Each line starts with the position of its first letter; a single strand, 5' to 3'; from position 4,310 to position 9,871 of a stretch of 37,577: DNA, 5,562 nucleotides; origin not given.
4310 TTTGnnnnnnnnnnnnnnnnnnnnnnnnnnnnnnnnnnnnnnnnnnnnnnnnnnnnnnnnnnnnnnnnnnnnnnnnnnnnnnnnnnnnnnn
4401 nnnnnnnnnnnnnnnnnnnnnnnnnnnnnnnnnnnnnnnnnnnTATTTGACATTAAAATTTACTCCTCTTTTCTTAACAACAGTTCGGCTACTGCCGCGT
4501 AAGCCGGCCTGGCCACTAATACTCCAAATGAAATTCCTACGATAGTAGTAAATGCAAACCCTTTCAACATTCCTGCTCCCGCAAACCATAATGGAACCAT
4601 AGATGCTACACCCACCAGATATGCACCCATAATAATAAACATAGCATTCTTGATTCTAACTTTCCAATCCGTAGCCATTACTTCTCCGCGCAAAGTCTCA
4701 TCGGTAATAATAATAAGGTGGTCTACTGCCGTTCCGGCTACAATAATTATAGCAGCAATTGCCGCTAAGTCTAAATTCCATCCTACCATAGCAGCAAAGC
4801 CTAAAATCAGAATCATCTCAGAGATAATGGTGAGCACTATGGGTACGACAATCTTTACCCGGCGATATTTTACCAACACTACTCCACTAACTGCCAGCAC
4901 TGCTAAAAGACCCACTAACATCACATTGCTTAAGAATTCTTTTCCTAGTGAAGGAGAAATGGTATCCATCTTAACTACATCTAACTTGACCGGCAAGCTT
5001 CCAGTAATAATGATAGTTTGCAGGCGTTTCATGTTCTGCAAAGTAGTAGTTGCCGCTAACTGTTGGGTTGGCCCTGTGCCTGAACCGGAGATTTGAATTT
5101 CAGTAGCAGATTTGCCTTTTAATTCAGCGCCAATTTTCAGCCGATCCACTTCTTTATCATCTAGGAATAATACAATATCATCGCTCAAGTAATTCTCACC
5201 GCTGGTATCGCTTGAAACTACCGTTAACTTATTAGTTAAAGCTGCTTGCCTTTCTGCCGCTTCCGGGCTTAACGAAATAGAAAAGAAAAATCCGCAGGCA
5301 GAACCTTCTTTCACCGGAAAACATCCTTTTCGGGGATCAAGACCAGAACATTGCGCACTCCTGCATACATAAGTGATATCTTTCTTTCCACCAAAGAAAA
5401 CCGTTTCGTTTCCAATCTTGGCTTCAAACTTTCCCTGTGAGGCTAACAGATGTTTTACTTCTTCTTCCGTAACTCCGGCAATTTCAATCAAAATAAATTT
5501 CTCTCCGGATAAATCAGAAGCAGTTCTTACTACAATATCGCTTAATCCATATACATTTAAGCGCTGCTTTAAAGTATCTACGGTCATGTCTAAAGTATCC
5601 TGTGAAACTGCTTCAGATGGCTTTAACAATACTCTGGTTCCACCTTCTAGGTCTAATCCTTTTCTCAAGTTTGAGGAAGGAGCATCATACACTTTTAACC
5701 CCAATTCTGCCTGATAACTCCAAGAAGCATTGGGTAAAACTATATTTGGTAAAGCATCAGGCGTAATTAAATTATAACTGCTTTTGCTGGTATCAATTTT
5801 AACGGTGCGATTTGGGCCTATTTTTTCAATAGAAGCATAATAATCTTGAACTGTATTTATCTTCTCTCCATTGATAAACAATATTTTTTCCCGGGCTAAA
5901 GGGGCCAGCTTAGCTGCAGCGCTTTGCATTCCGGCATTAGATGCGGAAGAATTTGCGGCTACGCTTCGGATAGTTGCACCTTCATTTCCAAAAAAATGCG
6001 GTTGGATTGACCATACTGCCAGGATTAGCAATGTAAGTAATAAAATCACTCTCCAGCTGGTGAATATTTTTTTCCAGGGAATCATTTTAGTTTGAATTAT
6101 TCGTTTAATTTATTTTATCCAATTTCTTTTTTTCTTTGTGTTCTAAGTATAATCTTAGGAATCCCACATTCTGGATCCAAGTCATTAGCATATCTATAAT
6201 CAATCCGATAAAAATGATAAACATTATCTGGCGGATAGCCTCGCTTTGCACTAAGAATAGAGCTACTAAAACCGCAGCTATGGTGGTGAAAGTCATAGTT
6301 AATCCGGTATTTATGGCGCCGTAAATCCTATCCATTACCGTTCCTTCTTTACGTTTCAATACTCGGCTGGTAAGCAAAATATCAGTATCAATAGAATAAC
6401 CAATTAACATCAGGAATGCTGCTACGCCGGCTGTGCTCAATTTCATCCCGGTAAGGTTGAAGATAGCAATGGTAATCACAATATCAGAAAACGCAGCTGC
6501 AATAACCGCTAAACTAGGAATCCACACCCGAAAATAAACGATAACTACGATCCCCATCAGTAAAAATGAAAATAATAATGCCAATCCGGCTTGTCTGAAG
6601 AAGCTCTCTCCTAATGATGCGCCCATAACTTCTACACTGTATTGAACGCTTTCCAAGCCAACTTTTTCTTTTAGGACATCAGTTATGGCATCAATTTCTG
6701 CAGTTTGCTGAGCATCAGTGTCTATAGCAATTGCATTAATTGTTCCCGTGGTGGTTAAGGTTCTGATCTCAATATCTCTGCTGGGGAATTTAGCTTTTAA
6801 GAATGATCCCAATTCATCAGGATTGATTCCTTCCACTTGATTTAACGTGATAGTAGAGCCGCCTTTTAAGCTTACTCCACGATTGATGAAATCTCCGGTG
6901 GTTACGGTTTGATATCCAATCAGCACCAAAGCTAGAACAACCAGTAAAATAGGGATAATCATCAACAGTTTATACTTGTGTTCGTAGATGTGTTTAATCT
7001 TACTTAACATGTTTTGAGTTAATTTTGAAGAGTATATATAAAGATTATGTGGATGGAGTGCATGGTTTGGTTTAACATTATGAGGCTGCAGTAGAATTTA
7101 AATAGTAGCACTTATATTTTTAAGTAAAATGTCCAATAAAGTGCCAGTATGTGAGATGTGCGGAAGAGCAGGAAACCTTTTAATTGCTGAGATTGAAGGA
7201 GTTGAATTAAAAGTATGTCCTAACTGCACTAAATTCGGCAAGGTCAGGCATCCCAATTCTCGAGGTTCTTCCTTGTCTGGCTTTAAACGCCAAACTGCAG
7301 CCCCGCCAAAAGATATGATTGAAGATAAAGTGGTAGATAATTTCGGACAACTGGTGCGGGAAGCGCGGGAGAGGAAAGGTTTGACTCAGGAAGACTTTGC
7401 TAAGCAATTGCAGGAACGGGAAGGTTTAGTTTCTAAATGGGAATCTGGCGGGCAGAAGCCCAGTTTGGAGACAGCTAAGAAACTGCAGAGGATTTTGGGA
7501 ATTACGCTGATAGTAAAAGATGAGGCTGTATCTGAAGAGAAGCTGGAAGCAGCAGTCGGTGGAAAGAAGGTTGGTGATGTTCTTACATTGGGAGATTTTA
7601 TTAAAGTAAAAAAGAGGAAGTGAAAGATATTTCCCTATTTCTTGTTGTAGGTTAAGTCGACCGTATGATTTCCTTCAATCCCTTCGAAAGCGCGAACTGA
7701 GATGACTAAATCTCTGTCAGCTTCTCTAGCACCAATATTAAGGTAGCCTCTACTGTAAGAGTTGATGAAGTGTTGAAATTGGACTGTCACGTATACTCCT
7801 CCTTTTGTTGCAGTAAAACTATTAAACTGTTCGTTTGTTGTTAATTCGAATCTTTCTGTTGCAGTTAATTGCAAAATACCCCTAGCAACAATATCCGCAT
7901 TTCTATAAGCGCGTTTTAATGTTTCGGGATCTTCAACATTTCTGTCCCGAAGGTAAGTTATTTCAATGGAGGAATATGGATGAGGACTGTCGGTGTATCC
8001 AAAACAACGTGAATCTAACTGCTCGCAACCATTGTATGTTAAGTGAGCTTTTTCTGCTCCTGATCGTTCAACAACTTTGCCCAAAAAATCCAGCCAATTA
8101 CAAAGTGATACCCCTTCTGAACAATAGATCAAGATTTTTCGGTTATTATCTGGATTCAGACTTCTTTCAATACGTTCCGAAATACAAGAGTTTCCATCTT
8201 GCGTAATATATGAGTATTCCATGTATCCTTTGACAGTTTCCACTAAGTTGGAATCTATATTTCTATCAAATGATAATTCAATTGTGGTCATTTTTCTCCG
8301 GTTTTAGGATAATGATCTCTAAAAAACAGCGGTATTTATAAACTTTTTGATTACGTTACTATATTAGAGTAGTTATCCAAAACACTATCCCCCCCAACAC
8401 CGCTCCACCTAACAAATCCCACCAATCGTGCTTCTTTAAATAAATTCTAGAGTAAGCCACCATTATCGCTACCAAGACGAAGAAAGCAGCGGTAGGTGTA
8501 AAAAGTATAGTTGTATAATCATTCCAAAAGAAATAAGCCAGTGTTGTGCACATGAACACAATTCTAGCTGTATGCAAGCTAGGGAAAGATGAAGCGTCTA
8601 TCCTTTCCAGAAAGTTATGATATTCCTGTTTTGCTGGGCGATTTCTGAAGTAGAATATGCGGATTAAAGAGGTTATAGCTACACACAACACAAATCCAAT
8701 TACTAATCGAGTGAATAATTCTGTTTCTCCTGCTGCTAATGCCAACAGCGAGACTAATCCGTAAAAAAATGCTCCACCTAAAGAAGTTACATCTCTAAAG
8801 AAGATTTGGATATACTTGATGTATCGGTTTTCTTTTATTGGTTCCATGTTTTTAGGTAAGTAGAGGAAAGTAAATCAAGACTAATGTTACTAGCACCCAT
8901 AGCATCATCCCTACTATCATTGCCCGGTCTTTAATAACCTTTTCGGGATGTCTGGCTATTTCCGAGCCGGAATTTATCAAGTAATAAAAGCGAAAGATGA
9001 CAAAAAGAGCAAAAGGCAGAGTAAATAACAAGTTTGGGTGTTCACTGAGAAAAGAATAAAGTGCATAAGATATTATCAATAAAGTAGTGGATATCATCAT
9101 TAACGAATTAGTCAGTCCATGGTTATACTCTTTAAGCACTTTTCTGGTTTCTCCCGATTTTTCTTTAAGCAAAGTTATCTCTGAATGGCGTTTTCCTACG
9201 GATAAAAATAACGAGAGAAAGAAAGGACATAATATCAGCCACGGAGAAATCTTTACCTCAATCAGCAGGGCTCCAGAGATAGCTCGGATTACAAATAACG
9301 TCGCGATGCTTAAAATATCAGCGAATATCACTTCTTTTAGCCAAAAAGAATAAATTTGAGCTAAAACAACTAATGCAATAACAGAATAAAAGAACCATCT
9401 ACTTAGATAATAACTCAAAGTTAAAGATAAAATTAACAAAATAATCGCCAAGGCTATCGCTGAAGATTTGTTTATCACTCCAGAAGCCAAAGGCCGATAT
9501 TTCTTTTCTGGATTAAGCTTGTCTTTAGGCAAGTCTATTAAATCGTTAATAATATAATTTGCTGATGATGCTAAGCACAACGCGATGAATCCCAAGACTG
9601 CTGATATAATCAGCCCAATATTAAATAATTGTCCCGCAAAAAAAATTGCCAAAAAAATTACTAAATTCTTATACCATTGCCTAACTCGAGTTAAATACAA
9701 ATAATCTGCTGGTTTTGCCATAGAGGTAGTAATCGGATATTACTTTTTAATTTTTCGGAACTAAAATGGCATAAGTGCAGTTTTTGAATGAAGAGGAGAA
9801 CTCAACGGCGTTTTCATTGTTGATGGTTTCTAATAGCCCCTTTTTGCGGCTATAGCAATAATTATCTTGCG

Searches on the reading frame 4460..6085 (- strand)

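Call 72: search_protein_families(library=pfam, proteins=[window:4460-6085:-], max_evalue=0.001)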
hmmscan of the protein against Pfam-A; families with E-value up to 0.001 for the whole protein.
window:4460-6085:- (541 aa): 1 family
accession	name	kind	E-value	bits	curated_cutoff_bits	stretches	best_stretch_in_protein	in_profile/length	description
PF02355.23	SecD_SecF_C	-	1.3e-13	51.2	20.5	1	368-523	13-173/189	Protein export membrane protein SecD/SecF, C-terminal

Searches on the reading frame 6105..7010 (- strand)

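Call 72: search_protein_families(library=pfam, proteins=[window:6105-7010:-], max_evalue=0.001)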
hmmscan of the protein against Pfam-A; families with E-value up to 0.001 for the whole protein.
window:6105-7010:- (301 aa): 1 family
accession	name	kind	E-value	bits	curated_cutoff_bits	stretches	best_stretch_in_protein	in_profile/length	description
PF02355.23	SecD_SecF_C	-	4e-32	111.6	20.5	1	114-288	7-186/189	Protein export membrane protein SecD/SecF, C-terminal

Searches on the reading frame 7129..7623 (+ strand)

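Call 72: search_protein_families(library=pfam, proteins=[window:7129-7623:+], max_evalue=0.001)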
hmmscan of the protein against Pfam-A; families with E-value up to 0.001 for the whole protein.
window:7129-7623:+ (164 aa): 4 families
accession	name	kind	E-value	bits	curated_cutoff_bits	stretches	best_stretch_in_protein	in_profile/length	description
PF01381.28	HTH_3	-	4.2e-14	52.8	23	1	76-127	1-52/55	Helix-turn-helix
PF13560.12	HTH_31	-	4.9e-09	36.8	27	1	72-126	2-57/64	Helix-turn-helix domain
PF12844.13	HTH_19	-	6.9e-07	29.5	30.2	1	73-126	1-54/64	Helix-turn-helix domain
PF24250.1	HVO_2718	-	1.2e-06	28.8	30.3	1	7-48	17-59/173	Transcription regulator HVO_2718-like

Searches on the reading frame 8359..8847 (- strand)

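Call 72: search_protein_families(library=pfam, proteins=[window:8359-8847:-], max_evalue=0.001)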
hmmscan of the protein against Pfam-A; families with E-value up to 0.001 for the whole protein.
window:8359-8847:- (162 aa): 1 family
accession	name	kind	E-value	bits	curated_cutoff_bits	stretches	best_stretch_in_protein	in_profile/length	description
PF01569.27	PAP2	-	1.8e-16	60.5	27.2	1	47-161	4-123/130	PAP2 superfamily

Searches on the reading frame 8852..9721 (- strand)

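Call 73: search_protein_families(library=pfam, proteins=[window:8852-9721:-], max_evalue=0.001)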
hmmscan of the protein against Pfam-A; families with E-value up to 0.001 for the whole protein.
window:8852-9721:- (289 aa): 2 families
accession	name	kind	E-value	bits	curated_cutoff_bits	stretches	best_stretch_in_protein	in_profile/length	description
PF01040.23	UbiA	-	4.4e-23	82.3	34.2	1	22-250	5-233/250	UbiA prenyltransferase family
PF00689.26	Cation_ATPase_C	-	0.00025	21.3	27.3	1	202-288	54-141/175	Cation transporting ATPase, C-terminus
